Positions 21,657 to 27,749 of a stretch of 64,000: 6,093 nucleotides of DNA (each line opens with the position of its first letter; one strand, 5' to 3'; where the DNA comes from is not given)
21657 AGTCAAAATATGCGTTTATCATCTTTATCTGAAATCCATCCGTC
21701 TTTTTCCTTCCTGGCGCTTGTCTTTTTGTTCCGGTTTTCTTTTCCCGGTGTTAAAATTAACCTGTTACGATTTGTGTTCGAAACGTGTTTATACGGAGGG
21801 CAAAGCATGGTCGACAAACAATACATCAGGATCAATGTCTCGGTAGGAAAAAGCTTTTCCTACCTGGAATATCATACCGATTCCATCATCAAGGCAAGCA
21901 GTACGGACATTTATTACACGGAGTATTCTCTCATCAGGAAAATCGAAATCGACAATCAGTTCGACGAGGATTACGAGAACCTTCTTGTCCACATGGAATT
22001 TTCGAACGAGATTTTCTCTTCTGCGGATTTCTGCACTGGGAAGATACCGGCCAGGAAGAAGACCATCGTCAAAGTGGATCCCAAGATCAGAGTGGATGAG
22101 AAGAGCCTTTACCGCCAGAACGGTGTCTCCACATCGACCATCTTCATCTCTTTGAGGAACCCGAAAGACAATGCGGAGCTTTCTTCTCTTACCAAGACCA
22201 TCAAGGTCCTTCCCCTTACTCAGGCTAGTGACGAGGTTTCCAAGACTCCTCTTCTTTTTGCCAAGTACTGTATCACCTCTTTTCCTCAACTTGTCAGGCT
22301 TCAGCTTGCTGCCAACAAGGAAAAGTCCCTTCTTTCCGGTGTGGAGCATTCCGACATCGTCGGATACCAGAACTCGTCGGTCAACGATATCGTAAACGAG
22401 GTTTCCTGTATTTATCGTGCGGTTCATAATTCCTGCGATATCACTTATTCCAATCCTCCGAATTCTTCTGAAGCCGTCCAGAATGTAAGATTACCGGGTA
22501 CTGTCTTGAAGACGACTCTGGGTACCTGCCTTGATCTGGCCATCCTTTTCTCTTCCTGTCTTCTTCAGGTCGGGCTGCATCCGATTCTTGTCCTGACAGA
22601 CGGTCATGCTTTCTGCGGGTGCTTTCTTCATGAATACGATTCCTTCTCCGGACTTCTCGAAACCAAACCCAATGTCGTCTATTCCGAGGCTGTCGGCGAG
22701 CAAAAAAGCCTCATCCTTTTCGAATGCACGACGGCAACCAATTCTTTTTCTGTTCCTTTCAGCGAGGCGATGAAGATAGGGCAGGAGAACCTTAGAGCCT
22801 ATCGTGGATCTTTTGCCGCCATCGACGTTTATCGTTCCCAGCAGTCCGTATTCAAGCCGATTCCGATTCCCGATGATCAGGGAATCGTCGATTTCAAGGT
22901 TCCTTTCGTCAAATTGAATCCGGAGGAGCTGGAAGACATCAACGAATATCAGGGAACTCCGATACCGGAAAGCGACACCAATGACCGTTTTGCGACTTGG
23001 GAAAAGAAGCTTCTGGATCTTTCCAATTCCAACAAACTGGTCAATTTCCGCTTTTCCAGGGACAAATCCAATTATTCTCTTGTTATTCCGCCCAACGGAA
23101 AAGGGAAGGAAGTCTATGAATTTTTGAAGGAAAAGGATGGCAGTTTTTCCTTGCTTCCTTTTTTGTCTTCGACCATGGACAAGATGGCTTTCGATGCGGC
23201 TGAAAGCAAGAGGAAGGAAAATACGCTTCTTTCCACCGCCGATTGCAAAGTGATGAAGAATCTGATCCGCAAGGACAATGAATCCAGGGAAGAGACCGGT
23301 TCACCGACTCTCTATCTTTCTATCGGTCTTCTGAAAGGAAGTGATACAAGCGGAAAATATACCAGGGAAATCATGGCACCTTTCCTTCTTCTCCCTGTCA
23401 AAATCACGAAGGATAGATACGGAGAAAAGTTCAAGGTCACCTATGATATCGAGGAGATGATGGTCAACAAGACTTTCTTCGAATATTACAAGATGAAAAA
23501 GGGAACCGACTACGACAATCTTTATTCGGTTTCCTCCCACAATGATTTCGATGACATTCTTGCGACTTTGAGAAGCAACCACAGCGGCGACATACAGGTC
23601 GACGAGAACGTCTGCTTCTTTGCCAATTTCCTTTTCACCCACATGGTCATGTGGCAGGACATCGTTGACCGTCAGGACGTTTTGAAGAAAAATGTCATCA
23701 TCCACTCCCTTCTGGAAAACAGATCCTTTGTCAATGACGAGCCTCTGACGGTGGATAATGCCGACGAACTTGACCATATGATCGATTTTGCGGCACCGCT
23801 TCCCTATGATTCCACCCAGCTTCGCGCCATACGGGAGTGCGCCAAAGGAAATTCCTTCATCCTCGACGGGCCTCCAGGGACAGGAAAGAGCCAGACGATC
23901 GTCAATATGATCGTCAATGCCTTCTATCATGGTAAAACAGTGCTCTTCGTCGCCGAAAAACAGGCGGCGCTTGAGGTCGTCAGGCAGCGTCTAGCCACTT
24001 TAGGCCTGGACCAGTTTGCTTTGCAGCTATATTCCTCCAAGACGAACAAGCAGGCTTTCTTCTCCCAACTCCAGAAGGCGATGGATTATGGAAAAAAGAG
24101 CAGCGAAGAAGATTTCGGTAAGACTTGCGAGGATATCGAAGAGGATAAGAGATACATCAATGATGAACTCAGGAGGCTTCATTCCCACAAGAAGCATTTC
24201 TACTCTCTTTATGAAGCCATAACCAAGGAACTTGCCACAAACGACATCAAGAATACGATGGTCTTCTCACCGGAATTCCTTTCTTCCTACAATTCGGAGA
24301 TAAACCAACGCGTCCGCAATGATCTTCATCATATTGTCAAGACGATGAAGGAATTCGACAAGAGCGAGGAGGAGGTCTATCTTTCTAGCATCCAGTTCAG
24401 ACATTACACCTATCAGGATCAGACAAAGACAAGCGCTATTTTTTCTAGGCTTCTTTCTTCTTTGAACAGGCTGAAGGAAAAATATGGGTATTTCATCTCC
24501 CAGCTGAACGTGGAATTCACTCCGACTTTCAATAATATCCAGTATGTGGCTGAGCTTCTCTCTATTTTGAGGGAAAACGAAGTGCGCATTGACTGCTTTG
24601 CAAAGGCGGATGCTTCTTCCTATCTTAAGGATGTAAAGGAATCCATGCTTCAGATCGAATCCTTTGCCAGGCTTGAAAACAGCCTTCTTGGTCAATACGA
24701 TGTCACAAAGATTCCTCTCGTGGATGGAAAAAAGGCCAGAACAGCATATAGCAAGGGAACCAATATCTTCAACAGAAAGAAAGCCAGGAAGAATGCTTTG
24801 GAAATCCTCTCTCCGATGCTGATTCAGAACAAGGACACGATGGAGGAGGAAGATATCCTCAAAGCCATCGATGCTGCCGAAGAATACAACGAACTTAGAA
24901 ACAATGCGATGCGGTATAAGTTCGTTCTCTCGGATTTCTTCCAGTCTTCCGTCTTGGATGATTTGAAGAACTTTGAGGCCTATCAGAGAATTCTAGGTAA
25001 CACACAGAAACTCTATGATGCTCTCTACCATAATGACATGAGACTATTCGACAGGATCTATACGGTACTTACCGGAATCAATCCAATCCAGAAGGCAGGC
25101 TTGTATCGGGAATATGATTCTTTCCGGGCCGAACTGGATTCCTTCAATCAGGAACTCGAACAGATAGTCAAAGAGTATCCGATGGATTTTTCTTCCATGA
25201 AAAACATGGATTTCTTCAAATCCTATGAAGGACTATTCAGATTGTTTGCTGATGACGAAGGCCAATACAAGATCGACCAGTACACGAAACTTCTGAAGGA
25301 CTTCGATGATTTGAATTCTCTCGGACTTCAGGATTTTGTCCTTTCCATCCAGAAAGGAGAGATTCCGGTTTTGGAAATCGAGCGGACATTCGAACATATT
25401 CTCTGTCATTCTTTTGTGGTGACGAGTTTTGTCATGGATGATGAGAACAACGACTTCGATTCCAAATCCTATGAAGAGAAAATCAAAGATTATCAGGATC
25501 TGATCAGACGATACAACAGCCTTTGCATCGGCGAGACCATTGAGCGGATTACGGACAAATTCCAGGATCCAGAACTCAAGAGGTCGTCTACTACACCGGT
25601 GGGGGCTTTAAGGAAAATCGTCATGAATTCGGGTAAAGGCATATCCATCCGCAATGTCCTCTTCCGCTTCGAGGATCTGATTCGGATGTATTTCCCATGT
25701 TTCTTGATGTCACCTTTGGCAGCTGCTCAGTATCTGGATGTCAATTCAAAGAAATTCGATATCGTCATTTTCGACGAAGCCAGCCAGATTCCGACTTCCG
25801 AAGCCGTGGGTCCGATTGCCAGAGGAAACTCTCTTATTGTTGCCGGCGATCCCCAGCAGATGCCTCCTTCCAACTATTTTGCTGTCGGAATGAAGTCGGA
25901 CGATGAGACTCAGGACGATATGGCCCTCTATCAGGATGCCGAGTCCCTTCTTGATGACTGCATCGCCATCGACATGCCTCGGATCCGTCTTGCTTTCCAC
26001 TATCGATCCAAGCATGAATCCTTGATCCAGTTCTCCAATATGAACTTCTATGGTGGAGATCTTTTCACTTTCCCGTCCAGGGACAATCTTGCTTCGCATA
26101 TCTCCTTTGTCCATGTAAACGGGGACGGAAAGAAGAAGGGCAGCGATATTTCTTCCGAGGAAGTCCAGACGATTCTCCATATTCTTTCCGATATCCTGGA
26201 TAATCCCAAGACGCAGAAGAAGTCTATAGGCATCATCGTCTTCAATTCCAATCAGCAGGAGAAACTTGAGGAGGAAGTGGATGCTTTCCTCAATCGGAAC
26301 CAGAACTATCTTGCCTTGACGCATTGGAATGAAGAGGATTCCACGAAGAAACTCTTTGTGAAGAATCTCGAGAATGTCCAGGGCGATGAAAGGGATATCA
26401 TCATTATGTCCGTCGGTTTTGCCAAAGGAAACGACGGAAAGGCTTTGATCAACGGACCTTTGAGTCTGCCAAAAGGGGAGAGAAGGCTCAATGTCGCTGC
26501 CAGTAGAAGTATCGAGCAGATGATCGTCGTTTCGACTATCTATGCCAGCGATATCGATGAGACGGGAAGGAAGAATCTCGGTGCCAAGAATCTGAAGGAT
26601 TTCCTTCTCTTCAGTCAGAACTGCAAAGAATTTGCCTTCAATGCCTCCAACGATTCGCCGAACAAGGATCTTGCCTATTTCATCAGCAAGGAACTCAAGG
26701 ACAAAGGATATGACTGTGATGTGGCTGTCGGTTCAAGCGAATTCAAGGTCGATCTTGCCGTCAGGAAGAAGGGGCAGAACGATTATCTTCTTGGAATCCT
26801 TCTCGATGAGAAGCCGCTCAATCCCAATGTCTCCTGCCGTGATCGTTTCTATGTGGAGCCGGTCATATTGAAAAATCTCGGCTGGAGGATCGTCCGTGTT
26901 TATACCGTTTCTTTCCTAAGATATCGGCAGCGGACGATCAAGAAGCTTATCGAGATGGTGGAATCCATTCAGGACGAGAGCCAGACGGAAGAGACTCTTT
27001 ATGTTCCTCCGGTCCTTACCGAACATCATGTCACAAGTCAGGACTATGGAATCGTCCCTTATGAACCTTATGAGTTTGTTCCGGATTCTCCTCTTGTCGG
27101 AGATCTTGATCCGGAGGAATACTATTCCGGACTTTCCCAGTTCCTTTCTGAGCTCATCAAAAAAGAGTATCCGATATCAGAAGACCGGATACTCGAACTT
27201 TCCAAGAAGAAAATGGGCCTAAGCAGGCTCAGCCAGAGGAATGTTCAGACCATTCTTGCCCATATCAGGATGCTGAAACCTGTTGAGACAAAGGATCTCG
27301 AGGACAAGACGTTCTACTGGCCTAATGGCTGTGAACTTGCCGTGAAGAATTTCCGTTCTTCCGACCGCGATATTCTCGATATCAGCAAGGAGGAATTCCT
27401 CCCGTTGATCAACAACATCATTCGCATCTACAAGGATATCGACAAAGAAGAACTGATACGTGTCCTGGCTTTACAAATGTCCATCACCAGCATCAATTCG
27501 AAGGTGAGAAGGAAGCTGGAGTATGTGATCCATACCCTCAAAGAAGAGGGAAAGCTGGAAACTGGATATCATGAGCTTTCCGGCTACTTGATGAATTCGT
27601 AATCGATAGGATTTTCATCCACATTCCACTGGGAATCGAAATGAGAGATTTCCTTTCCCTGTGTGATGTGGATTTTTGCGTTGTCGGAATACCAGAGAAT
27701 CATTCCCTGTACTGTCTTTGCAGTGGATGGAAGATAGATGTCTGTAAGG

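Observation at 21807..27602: Stand-alone 1931-aa SF1 helicase-nuclease of an uncharacterised family: candidate single-gene defence or genome-surveillance system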

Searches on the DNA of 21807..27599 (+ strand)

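Call 80: search_dna_similar(query=L069:6400-10173:+, collection=ecoli_genomes, mode=distant, max_rows=10)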
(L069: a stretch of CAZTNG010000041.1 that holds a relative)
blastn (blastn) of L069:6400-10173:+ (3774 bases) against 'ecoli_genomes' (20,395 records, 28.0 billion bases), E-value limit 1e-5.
No match.
